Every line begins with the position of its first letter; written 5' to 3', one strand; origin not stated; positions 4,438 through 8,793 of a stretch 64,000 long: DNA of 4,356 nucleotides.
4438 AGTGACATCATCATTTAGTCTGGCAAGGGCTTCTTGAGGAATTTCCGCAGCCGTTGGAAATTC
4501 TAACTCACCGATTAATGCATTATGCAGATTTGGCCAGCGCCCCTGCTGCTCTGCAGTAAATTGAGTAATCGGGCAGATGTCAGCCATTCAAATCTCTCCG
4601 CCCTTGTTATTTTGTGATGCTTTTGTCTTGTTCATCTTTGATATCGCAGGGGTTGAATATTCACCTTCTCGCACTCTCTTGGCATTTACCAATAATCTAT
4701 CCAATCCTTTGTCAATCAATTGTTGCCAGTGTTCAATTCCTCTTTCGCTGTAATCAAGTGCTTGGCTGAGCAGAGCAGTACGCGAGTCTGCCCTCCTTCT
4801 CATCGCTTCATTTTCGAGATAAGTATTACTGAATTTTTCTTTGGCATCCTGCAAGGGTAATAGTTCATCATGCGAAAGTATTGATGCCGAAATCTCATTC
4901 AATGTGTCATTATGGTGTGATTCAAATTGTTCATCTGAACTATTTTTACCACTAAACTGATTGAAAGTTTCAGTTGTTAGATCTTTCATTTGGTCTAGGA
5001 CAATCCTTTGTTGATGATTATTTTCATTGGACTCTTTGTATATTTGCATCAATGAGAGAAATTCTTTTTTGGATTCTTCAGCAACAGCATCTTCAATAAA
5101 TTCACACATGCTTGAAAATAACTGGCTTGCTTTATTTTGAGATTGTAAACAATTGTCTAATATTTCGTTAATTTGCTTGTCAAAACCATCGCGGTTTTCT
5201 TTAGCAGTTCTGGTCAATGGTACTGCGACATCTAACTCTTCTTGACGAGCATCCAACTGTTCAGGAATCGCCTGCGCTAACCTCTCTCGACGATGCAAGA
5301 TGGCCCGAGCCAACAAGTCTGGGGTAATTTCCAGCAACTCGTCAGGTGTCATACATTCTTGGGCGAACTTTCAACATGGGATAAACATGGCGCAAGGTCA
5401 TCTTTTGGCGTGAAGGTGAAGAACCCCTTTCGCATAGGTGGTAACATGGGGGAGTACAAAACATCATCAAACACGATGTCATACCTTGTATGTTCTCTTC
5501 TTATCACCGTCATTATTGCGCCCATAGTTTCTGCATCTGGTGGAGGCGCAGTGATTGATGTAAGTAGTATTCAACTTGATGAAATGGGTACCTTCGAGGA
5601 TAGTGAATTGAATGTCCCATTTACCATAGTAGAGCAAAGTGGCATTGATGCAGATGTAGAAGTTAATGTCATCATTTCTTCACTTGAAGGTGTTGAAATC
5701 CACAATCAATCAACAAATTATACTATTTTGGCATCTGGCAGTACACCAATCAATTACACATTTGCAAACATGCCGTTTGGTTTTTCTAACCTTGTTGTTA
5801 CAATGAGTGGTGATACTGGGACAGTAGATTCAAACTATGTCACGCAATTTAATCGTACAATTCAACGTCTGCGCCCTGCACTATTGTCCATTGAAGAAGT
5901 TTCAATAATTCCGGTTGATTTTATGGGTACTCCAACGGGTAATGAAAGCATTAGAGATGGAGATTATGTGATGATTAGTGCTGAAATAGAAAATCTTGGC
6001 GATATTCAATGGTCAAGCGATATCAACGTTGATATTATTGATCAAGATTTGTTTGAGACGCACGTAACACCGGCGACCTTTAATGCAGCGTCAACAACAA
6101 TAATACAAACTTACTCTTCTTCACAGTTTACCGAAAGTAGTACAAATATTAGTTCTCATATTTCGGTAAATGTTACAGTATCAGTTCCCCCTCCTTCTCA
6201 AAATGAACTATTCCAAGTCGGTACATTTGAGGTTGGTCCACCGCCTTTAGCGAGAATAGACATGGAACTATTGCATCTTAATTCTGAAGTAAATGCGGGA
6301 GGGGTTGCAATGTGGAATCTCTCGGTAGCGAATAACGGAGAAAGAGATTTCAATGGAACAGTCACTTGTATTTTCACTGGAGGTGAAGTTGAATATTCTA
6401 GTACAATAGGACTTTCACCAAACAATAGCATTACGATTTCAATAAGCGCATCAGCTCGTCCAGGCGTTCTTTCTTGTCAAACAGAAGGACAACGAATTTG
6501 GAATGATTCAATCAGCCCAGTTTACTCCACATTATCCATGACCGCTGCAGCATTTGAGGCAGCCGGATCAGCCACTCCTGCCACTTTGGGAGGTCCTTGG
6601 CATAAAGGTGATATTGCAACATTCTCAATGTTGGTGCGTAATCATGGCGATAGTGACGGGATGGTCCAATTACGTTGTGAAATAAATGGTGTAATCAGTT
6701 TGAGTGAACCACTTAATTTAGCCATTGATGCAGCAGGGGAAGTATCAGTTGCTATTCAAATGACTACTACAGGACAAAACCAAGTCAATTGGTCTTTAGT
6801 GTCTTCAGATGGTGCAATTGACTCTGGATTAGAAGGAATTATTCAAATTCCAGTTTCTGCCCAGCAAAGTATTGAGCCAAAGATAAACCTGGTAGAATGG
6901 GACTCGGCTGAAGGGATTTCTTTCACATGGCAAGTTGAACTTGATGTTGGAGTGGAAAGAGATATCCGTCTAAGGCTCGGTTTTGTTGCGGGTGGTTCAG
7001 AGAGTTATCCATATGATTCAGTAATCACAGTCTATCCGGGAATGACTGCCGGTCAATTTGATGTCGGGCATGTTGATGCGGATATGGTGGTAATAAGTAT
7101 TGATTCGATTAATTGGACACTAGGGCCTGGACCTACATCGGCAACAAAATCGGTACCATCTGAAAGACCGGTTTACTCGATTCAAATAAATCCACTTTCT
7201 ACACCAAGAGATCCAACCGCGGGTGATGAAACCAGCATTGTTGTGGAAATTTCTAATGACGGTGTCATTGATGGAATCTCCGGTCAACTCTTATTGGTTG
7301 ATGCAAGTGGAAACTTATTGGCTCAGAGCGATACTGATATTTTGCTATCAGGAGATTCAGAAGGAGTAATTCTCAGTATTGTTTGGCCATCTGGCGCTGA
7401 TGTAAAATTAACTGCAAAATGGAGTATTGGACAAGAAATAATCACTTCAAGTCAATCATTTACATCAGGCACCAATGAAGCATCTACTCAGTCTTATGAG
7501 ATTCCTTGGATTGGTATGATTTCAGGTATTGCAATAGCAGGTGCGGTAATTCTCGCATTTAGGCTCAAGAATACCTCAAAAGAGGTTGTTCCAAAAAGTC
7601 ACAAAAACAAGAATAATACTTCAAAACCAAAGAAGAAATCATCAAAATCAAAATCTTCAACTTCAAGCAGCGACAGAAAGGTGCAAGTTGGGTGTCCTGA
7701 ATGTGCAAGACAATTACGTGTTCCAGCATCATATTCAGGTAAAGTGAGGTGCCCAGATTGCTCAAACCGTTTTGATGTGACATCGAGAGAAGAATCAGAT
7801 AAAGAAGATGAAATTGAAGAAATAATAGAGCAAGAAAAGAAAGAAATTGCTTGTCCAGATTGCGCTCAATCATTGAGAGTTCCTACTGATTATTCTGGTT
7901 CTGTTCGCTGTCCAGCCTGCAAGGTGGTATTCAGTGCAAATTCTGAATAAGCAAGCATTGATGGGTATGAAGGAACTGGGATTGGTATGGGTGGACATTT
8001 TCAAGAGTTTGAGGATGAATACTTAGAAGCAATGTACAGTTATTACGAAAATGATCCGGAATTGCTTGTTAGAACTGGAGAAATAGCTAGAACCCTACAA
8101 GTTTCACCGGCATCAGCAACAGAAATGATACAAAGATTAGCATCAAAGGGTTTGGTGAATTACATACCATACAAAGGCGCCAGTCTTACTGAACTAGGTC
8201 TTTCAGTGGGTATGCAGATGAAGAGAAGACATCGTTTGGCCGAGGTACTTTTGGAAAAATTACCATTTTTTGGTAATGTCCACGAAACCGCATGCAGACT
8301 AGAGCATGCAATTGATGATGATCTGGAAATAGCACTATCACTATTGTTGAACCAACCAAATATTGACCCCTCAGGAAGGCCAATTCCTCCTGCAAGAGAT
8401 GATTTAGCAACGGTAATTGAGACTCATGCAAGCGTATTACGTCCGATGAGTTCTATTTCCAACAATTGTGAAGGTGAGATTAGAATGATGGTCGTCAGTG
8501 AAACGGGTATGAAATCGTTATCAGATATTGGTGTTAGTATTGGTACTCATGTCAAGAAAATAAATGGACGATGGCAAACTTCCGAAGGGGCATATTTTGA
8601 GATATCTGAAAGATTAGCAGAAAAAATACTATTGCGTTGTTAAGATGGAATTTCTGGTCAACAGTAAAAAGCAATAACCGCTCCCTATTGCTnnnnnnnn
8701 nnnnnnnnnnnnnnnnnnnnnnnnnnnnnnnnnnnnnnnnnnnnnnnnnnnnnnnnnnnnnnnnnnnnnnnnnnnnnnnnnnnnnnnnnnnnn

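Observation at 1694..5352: Translationally coupled four-gene operon: unknown helical protein, Cid1-like NTase, GNAT acetyltransferase, Roadblock/LC7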

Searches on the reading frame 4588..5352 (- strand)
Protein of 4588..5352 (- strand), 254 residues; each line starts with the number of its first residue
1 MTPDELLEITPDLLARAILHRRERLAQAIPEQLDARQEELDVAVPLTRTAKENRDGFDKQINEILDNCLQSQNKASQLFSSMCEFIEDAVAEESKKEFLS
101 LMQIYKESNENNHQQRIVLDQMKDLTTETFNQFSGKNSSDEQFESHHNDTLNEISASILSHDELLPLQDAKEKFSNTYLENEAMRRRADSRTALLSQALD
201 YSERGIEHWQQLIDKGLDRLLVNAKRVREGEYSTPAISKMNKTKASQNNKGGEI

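Call 3: search_protein_families(library=pfam, proteins=[window:4588-5352:-], max_evalue=0.1)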
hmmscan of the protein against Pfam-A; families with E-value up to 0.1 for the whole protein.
window:4588-5352:- (254 aa): 2 families
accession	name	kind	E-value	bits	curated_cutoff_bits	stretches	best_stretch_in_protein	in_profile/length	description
PF08349.16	DUF1722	-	0.052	14.2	22.5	0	50-110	27-86/117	Protein of unknown function (DUF1722)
PF12876.13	Cellulase-like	-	0.099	12.4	25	0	110-229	165-283/355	Sugar-binding cellulase-like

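Call 4: search_protein_families(library=ncbifam, proteins=[window:4588-5352:-], max_evalue=0.1)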
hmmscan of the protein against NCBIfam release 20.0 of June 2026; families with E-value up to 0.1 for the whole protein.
window:4588-5352:- (254 aa): 0 families

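Call 65: search_protein_families(library=padloc, proteins=[window:4588-5352:-], max_evalue=0.01)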
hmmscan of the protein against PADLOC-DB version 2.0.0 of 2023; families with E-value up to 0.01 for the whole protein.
window:4588-5352:- (254 aa): 0 families

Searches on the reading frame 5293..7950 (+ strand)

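Call 3: search_protein_families(library=pfam, proteins=[window:5293-7950:+], max_evalue=0.1)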
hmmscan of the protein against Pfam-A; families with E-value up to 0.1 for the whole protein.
window:5293-7950:+ (885 aa): 15 families
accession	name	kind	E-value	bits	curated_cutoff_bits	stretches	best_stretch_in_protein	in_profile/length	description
PF07705.17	CARDB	-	7.4e-05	23.3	22.7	0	635-709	9-82/101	CARDB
PF13719.11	Zn_ribbon_5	-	9.8e-05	22.5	29.3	1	852-882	3-37/37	zinc-ribbon domain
PF24441.1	DUF7560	-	0.00032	20.8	27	0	796-811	3-18/44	Family of unknown function (DUF7560)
PF15777.11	Anti-TRAP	-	0.00036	20.9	32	1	850-877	9-37/59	Tryptophan RNA-binding attenuator protein inhibitory protein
PF13717.11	Zn_ribbon_4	-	0.0022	18.3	30.3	0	799-827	3-35/36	zinc-ribbon domain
PF19134.6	DUF5817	-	0.0031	17.9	31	0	799-840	4-44/57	Domain of unknown function (DUF5817)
PF12773.13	DZR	-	0.0043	17.6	27.3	0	849-883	10-37/45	Double zinc ribbon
PF21276.3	ZNF512_C2HC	-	0.0057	16.7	27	0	869-880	12-23/38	Zinc finger protein 512, C2HC zinc finger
PF01155.25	HypA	-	0.0074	16.7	28.9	0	828-877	49-93/112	Hydrogenase/urease nickel incorporation, metallochaperone, hypA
PF11331.13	Zn_ribbon_12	-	0.0079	16.4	27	0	852-881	7-42/45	EDR4 zinc-ribbon domain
PF18112.7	Zn-C2H2_12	-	0.016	16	23.2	0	873-884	3-14/27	Autophagy receptor zinc finger-C2H2 domain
PF14353.12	CpXC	-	0.034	14.6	25.4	1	818-865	1-51/121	CpXC protein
PF07191.17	Zn_ribbon_6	-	0.039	14.4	25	0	796-829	14-41/67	Double zinc ribbon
PF14599.11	zinc_ribbon_6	-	0.043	14.2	27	0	840-877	18-54/59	Zinc-ribbon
PF01485.27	IBR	-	0.063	13.8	24.3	0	841-879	8-50/65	IBR domain, a half RING-finger domain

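Call 92: search_protein_families(library=ncbifam, proteins=[window:5446-7950:+], max_evalue=0.01)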
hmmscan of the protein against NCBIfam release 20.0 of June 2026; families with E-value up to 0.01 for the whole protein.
window:5446-7950:+ (834 aa): 5 families
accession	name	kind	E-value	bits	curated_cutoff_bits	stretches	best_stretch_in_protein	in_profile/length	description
NF041259.1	mono_DmmA_fam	domain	2.8e-05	24.4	60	0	740-779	44-83/101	dimethylamine monooxygenase subunit DmmA family protein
TIGR02098.1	MJ0042_CXXC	domain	4.8e-05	23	20.9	0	748-778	3-37/38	MJ0042-type zinc finger domain-containing protein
NF003058.0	PRK03976.1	equivalog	0.0057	16.6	87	0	788-830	24-65/91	50S ribosomal protein L37ae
NF038384.1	zinc_YnfU_fam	subfamily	0.0061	16.1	36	0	734-777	3-49/52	YnfU family zinc-binding protein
NF041070.1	carrier_LysW_Arch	domain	0.0089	16.1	75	0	748-783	3-40/57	alpha-aminoadipate/glutamate carrier protein LysW/ArgW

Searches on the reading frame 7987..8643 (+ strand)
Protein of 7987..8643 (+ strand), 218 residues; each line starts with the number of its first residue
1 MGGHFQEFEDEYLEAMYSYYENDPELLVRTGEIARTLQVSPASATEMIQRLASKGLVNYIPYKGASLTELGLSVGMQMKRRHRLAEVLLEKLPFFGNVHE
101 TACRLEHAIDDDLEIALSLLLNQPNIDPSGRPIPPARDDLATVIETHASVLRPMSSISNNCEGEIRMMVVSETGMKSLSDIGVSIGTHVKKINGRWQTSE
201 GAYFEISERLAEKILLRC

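Call 3: search_protein_families(library=pfam, proteins=[window:7987-8643:+], max_evalue=0.1)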
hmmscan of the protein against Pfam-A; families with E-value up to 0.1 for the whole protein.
window:7987-8643:+ (218 aa): 12 families
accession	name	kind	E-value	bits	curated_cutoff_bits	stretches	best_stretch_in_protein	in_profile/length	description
PF02742.21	Fe_dep_repr_C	-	6.6e-17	61.7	27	1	68-134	1-69/70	Iron dependent repressor, metal binding and dimerisation domain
PF01325.25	Fe_dep_repress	-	1.8e-15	57.3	26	1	9-65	6-60/60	Iron dependent repressor, N-terminal DNA binding domain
PF01047.28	MarR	-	2.1e-05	24.8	24.6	1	29-58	19-48/59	MarR family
PF12802.13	MarR_2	-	0.0012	19.4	27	1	22-57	17-50/61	MarR family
PF13545.12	HTH_Crp_2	-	0.015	15.6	27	0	26-58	21-53/70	Crp-like helix-turn-helix domain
PF00392.27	GntR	-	0.025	14.7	27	1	31-64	28-61/64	Bacterial regulatory proteins, gntR family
PF09339.16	HTH_IclR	-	0.027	14.7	22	1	29-58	20-49/52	IclR helix-turn-helix domain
PF02082.26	Rrf2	-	0.028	15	30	1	13-58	9-54/132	Iron-dependent Transcriptional regulator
PF01726.22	LexA_DNA_bind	-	0.028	14.6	23.7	1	32-63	30-62/65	LexA DNA binding domain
PF01978.25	TrmB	-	0.037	14.3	25.6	1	30-60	25-55/68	Sugar-specific transcriptional regulator TrmB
PF09450.16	DUF2019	-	0.061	13.7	23.3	0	15-59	50-93/105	Domain of unknown function (DUF2019)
PF13412.12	HTH_24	-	0.078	13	21.9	0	32-57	22-47/48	Winged helix-turn-helix DNA-binding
